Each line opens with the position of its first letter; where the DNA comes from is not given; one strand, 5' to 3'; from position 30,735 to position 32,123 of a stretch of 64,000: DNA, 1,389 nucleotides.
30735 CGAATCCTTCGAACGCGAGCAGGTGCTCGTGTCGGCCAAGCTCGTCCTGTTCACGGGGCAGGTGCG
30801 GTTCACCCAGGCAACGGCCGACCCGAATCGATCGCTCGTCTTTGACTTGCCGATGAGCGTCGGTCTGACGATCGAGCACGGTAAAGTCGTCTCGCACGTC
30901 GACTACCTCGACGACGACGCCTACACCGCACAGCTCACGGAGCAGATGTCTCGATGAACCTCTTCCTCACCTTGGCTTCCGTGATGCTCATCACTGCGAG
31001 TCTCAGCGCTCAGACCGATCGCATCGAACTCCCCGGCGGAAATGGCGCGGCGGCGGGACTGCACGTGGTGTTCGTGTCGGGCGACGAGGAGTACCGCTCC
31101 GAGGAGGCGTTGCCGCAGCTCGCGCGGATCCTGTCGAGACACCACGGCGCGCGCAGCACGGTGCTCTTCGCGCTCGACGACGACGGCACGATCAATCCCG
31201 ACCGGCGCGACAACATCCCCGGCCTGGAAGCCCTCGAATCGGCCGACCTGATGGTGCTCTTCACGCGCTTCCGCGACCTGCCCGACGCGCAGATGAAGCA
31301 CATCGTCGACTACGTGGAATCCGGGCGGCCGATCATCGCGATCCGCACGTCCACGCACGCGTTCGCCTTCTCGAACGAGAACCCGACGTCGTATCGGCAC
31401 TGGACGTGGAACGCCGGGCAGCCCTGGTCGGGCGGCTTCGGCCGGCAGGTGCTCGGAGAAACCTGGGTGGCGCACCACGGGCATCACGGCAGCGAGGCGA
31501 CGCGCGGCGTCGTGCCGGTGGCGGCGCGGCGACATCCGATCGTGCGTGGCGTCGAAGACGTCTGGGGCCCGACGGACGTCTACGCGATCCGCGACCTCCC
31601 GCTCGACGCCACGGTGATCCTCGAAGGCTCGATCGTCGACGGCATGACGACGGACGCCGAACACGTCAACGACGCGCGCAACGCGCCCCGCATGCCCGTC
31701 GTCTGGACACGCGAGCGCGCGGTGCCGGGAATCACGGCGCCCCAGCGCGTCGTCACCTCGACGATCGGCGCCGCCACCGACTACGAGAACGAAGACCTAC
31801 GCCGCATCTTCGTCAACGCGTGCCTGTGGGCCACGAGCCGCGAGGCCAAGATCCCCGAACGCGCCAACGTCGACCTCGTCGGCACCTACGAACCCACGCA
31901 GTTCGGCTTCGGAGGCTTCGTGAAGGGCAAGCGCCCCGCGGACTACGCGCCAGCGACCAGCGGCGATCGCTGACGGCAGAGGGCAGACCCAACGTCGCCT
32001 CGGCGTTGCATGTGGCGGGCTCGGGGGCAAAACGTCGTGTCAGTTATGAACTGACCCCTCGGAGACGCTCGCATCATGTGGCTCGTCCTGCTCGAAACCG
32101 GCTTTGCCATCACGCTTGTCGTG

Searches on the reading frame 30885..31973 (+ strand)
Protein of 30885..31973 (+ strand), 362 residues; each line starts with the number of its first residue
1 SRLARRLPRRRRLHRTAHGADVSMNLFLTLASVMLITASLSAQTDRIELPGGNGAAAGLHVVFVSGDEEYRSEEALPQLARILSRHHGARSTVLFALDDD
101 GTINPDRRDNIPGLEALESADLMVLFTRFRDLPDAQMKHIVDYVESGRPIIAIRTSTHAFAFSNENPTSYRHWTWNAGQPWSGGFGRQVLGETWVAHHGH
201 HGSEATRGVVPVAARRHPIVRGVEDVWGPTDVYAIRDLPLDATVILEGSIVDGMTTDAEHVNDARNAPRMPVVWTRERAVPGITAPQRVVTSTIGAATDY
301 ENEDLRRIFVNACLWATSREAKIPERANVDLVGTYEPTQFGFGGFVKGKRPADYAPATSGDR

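Call 67: search_protein_families(library=pfam, proteins=[window:30885-31973:+], max_evalue=0.0001)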
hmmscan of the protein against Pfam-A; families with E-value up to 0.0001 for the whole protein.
window:30885-31973:+ (362 aa): 1 family
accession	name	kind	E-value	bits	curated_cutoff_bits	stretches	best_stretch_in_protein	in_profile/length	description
PF06283.17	ThuA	-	9.1e-11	42.8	33.4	1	111-316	43-209/209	Trehalose utilisation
